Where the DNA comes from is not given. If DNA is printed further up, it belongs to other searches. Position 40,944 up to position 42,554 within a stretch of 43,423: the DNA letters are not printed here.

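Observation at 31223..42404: Compact HTH / SNF2 / giant Mod / Res-like helicase-nuclease / CN-hydrolase-like operon: a type III-like R-M core with extra partners (candidate undescribed defence system)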

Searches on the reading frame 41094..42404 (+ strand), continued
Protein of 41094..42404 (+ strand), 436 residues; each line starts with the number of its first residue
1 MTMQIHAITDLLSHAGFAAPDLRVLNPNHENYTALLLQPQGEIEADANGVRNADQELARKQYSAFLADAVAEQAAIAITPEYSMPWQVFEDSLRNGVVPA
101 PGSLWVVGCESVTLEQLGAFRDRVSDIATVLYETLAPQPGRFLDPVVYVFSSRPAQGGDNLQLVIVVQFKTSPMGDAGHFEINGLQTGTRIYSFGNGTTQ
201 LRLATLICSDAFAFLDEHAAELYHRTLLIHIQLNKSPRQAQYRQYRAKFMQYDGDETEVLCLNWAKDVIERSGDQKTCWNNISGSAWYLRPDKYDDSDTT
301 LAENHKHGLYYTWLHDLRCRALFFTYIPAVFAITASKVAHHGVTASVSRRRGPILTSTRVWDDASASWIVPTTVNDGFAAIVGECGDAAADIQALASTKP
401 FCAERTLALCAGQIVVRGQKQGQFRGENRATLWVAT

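Call 71: find_encoding_contigs(protein=P0009, flank=10000, max_places=1)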
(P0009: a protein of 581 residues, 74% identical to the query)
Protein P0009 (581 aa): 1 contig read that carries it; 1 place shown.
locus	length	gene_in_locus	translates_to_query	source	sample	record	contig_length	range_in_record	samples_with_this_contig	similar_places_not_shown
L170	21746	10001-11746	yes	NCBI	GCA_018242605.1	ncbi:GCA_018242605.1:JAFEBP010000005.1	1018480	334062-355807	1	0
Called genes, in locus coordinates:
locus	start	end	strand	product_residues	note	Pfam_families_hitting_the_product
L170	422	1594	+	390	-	PF13776:DUF4172, PF02661:Fic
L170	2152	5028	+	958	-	PF13872:AAA_34 (faint), PF00176:SNF2-rel_dom, PF00270:DEAD, PF04851:ResIII, PF00271:Helicase_C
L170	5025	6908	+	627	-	PF01555:N6_N4_Mtase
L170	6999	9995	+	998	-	PF04851:ResIII, PF00270:DEAD (weak), PF19778:RE_endonuc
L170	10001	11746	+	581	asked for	-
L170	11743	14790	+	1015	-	PF02463:SMC_N, PF13175:AAA_15 (weak), PF13166:AAA_13 (faint), PF13304:AAA_21 (faint), PF13476:AAA_23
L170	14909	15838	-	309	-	PF00589:Phage_integrase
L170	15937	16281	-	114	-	PF12728:HTH_17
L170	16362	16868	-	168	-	-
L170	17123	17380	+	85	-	PF12728:HTH_17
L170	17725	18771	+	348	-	PF13102:Phage_int_SAM_5, PF00589:Phage_integrase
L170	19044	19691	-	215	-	PF07885:Ion_trans_2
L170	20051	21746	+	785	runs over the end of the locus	PF09699:Paired_CXXCH_1 (faint), PF14522:Cytochrome_C7 (faint), PF14537:Cytochrom_c3_2 (faint), PF13435:Cytochrome_C554 (faint), PF07719:TPR_2 (faint), PF13181:TPR_8 (faint), PF13414:TPR_11 (faint), PF14559:TPR_19 (weak), +2 more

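Call 72: find_encoding_contigs(protein=P0072, flank=10000, max_places=2)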
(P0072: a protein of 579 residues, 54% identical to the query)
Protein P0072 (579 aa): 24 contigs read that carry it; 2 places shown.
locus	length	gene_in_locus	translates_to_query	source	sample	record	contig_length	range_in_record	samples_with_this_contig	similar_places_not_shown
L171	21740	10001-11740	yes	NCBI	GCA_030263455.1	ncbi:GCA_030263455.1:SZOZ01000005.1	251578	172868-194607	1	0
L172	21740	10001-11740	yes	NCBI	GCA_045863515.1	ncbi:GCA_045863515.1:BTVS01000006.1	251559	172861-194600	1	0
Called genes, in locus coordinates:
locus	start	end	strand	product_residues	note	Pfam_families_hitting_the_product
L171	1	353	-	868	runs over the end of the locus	PF08751:TrwC, PF18272:ssDNA_TraI_N (faint), PF13604:AAA_30, PF01443:Viral_helicase1, PF13245:AAA_19, PF13401:AAA_22 (weak), PF22232:TraI_hel_assoc_N, PF13538:UvrD_C_2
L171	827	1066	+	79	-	-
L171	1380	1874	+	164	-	PF01555:N6_N4_Mtase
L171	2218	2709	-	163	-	-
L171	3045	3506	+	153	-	-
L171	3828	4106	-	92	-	-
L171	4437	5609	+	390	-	PF00589:Phage_integrase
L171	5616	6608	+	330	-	PF04796:RepA_C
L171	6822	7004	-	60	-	-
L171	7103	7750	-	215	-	-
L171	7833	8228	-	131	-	PF00196:GerE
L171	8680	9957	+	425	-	PF09903:DUF2130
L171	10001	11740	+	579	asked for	-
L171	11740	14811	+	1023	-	PF00005:ABC_tran (faint), PF02463:SMC_N, PF13166:AAA_13 (faint), PF13175:AAA_15 (weak), PF13304:AAA_21 (faint), PF13476:AAA_23, PF13555:AAA_29 (weak)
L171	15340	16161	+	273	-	PF08401:ArdcN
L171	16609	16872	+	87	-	PF08279:HTH_11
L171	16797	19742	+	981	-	PF00176:SNF2-rel_dom, PF00270:DEAD (weak), PF04851:ResIII, PF00271:Helicase_C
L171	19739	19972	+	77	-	-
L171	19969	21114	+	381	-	PF06114:Peptidase_M78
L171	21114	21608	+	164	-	PF14367:DUF4411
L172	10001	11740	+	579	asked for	-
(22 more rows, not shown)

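Call 74: find_related_loci(query=A1, collection=viral_contigs, flank=10000)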
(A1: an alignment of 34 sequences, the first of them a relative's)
Query A1 (580 aa) in viral_contigs; peptide patterns used: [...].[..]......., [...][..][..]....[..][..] (x = any residue, [..] = any of these).
50 stretches matched a pattern, but none encodes a relative of the query by tblastn (E <= 1e-3).

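Call 75: find_encoding_contigs(protein=P0015, flank=10000, max_places=1)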
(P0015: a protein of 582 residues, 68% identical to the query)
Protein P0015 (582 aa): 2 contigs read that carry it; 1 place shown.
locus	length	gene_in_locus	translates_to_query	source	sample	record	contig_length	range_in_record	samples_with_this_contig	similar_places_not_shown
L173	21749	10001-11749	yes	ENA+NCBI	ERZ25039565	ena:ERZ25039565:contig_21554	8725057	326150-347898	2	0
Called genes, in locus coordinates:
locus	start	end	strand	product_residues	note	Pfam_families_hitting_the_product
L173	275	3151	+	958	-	PF00176:SNF2-rel_dom, PF00270:DEAD (weak), PF04851:ResIII, PF00271:Helicase_C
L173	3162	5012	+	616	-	PF03235:GmrSD_N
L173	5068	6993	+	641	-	PF01555:N6_N4_Mtase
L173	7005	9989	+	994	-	PF00270:DEAD (weak), PF04851:ResIII, PF19778:RE_endonuc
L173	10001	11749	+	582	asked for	-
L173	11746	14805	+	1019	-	PF02463:SMC_N, PF13175:AAA_15 (faint), PF13476:AAA_23 (weak), PF13304:AAA_21 (faint)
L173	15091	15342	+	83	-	PF04014:MazE_antitoxin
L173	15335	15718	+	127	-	PF01850:PIN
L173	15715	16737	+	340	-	PF02899:Phage_int_SAM_1 (weak), PF13495:Phage_int_SAM_4, PF00589:Phage_integrase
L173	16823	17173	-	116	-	-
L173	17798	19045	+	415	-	PF00589:Phage_integrase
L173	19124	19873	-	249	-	PF01555:N6_N4_Mtase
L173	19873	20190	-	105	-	PF12728:HTH_17 (weak)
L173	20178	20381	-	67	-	-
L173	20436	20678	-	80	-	-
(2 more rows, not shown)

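Call 76: find_encoding_contigs(protein=P0032, flank=10000, max_places=1)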
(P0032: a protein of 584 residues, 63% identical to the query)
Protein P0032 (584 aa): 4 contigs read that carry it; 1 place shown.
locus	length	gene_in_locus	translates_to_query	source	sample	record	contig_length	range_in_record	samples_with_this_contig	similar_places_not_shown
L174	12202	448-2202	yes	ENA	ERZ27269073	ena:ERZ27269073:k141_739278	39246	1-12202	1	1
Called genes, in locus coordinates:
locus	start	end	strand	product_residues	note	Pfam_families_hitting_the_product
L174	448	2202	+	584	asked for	-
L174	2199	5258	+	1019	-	PF20289:MComp1 (weak), PF02463:SMC_N (weak), PF13175:AAA_15 (weak), PF13476:AAA_23, PF13304:AAA_21 (faint)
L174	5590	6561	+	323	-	PF08240:ADH_N, PF00107:ADH_zinc_N, PF13602:ADH_zinc_N_2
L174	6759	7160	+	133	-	-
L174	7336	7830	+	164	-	PF13551:HTH_29 (weak), PF13565:HTH_32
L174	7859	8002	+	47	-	-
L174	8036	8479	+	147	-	PF13358:DDE_3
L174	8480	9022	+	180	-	-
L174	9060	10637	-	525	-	PF08666:SAF (faint), PF04295:GD_AH_second, PF20629:GD_AH_C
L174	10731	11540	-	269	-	PF00106:adh_short, PF13561:adh_short_C2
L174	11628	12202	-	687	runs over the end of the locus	PF02518:HATPase_c (weak), PF13589:HATPase_c_3, PF01119:DNA_mis_repair, PF08676:MutL_C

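Call 77: find_encoding_contigs(protein=P0080, flank=10000, max_places=1)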
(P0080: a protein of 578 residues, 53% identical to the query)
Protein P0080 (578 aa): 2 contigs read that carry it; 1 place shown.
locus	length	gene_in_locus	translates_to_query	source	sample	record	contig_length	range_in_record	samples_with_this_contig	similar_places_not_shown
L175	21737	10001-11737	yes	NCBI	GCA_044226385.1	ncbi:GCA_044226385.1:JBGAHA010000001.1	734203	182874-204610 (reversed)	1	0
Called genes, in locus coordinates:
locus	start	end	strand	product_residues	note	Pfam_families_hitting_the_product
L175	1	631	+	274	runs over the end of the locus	PF08401:ArdcN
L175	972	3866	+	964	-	PF00176:SNF2-rel_dom, PF13872:AAA_34 (weak), PF00270:DEAD (weak), PF04851:ResIII, PF00271:Helicase_C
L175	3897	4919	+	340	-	PF13091:PLDc_2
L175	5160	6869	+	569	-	PF01555:N6_N4_Mtase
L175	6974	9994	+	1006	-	PF04851:ResIII, PF00270:DEAD (weak), PF19778:RE_endonuc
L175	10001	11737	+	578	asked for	-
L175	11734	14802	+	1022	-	PF02463:SMC_N, PF13166:AAA_13 (faint), PF13175:AAA_15 (weak), PF13304:AAA_21 (faint), PF13476:AAA_23, PF13555:AAA_29 (faint)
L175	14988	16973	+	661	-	PF01442:Apolipoprotein (faint), PF28217:FAM81B (faint), PF02646:RmuC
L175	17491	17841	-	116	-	-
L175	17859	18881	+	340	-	PF04055:Radical_SAM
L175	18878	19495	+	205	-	PF13238:AAA_18 (weak), PF13671:AAA_33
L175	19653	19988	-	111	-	-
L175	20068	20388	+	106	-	PF13560:HTH_31, PF01381:HTH_3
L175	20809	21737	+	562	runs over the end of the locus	PF00589:Phage_integrase (weak)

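Call 78: find_encoding_contigs(protein=P0103, flank=10000, max_places=1)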
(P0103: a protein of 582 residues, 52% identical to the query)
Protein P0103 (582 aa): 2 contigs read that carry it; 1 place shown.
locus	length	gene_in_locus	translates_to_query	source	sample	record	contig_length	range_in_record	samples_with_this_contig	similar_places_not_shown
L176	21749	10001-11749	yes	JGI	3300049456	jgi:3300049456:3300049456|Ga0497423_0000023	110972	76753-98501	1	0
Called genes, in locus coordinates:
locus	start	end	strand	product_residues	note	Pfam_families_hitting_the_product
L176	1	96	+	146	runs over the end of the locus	PF08327:AHSA1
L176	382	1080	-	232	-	PF18916:Lycopene_cyc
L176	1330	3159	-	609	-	PF01734:Patatin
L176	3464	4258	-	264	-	-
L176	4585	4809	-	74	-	-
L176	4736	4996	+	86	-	-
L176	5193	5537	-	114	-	PF03551:PadR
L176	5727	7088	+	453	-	PF08843:AbiEii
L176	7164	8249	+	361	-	-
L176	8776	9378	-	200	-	-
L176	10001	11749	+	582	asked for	-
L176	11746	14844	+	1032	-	PF02463:SMC_N, PF13175:AAA_15 (faint), PF13166:AAA_13 (faint), PF13304:AAA_21 (faint), PF13476:AAA_23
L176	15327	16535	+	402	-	PF13676:TIR_2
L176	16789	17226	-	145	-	-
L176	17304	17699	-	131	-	-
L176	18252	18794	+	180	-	-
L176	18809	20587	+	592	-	-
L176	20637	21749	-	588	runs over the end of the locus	PF13091:PLDc_2 (weak)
